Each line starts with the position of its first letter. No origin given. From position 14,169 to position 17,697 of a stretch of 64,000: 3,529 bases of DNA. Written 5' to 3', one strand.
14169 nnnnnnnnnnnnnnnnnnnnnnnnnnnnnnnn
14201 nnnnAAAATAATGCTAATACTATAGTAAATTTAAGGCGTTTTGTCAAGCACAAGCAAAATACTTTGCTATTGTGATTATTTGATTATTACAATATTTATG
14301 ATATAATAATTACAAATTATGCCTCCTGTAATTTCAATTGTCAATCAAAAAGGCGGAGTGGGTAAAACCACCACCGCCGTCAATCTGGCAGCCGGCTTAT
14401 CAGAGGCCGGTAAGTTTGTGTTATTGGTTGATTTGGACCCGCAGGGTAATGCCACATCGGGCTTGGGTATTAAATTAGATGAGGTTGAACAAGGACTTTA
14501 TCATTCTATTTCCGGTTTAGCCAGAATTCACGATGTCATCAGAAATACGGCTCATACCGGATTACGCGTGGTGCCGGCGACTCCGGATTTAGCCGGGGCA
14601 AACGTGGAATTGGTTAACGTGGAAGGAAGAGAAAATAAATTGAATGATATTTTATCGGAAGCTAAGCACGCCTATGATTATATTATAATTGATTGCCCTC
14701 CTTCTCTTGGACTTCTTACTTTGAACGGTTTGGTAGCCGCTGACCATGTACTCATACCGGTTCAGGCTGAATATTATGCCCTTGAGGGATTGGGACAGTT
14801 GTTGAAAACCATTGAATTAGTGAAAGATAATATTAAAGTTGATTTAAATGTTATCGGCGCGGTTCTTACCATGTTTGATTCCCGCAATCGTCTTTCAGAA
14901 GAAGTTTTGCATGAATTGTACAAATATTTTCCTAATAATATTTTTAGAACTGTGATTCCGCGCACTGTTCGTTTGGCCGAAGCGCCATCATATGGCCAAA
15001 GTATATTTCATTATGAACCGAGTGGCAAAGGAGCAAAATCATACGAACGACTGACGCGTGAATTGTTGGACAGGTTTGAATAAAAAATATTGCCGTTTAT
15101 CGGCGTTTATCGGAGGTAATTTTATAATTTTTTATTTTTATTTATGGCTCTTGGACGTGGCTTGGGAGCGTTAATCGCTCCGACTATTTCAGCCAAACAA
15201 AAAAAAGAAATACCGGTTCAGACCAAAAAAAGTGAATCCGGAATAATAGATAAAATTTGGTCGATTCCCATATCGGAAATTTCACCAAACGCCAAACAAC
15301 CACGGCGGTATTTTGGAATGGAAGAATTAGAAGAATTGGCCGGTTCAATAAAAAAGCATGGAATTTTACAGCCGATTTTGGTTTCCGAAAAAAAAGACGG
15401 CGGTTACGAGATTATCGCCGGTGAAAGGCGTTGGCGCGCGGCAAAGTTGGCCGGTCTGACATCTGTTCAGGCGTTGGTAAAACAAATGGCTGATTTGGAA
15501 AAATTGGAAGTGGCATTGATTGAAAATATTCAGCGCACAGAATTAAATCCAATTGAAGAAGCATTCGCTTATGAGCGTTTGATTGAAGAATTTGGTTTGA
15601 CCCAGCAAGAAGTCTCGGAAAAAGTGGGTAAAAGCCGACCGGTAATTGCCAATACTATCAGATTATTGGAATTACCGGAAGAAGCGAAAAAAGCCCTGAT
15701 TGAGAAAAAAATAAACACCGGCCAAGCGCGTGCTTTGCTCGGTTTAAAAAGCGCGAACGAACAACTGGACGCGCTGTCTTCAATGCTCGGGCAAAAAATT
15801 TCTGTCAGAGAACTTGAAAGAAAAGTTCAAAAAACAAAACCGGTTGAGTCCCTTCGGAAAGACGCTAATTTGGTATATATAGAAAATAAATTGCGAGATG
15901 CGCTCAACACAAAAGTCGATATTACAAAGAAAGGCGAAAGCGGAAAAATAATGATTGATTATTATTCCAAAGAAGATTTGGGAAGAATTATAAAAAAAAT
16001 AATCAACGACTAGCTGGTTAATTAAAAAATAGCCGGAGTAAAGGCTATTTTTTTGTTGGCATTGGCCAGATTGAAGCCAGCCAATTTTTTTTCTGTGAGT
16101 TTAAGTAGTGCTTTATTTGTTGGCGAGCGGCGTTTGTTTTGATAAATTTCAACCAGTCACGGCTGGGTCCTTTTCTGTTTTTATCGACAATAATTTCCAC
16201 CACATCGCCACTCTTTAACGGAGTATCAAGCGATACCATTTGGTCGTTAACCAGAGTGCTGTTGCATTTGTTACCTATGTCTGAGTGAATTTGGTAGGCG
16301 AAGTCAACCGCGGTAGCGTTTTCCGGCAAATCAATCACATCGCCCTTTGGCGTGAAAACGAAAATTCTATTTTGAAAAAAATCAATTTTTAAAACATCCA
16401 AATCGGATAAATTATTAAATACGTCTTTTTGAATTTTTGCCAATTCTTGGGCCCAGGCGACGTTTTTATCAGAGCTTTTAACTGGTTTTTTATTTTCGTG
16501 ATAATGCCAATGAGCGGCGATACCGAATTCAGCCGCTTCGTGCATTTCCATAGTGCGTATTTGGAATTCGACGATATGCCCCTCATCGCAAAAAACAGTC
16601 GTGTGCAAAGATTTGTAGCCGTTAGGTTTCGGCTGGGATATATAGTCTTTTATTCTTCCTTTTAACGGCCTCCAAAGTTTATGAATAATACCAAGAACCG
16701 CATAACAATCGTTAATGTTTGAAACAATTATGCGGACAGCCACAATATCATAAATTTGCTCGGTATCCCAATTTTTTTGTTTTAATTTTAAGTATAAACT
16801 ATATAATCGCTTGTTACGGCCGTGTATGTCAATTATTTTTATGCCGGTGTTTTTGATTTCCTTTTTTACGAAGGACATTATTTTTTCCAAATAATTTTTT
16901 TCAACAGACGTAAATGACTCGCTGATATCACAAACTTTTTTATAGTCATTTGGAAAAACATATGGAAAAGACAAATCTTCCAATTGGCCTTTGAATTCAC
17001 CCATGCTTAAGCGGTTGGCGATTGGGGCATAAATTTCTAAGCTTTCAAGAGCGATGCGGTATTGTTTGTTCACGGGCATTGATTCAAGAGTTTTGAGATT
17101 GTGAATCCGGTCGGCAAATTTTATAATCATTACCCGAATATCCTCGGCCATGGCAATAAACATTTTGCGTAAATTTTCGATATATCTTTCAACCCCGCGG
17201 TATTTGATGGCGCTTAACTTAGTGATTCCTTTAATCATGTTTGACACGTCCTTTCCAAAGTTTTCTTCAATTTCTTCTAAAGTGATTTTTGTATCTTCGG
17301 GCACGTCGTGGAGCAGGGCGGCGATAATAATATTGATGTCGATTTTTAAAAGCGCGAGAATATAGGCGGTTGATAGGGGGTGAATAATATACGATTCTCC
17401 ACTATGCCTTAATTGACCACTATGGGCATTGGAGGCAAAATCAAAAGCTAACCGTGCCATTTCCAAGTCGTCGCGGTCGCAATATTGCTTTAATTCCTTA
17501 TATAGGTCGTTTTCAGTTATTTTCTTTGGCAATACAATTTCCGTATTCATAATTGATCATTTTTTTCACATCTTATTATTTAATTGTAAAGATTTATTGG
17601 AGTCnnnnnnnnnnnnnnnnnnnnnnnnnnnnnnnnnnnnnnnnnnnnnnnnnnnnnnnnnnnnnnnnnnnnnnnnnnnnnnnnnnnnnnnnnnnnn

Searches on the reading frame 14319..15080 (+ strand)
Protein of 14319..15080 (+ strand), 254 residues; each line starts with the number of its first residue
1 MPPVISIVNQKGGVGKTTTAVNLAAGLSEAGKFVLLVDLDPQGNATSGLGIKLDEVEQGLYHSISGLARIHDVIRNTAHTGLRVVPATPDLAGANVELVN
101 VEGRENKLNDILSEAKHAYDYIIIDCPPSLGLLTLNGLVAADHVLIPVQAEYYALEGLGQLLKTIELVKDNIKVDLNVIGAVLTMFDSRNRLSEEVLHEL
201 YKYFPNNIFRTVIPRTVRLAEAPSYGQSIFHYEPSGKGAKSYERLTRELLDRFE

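Call 31: search_protein_families(library=pfam, proteins=[window:14319-15080:+], max_evalue=0.00001)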
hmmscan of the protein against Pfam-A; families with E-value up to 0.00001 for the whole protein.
window:14319-15080:+ (254 aa): 7 families
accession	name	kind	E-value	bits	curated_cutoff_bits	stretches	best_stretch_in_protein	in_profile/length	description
PF13614.12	AAA_31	-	1.9e-64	217.3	27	1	4-177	3-176/177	AAA domain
PF01656.29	CbiA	-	1.2e-30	106.5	25.4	1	5-229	1-125/125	CobQ/CobB/MinD/ParA nucleotide binding domain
PF09140.17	MipZ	-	1e-11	45.1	20.7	0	4-42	2-40/262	ATPase MipZ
PF10609.15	ParA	-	9.1e-11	42.1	27.1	1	4-182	5-171/246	NUBPL iron-transfer P-loop NTPase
PF00142.24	Fer4_NifH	-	4.9e-09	36.5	25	1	9-251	6-246/271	4Fe-4S iron sulfur cluster binding proteins, NifH/frxC family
PF06564.18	CBP_BcsQ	-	6.6e-09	36.1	21.3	1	8-242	7-226/234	Cellulose biosynthesis protein BcsQ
PF02374.21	ArsA_ATPase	-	5.6e-08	32.8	24.3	1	8-46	6-44/305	Anion-transporting ATPase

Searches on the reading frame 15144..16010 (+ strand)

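Call 31: search_protein_families(library=pfam, proteins=[window:15144-16010:+], max_evalue=0.00001)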
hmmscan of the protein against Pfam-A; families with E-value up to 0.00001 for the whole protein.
window:15144-16010:+ (289 aa): 3 families
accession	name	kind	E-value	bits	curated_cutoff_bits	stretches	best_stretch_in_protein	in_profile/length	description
PF17762.8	HTH_ParB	-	2e-35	121.4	22.6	1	133-232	2-101/102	ParB HTH domain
PF02195.25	ParB_N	-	5.3e-34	116.6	26.3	1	37-130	2-95/95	ParB N-terminal domain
PF23552.2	ParB_C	-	1.2e-06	28.3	23.8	1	239-286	1-49/50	ParB dimerisation domain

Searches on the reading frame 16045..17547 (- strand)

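Call 30: search_protein_families(library=pfam, proteins=[window:16045-17547:-], max_evalue=0.00001)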
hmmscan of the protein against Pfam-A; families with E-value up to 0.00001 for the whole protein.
window:16045-17547:- (500 aa): 4 families
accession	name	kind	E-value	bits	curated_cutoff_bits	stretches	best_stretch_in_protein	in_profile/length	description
PF13328.12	HD_4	-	3.3e-44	150.8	27.2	1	34-182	1-155/156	HD domain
PF04607.23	RelA_SpoT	-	1.2e-40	138.7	27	1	243-353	1-112/113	Region found in RelA / SpoT proteins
PF02824.27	TGS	-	2.9e-22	78.9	22.2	1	395-453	1-59/60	TGS domain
PF01966.28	HD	-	8.9e-13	49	22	1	53-150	1-115/116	HD domain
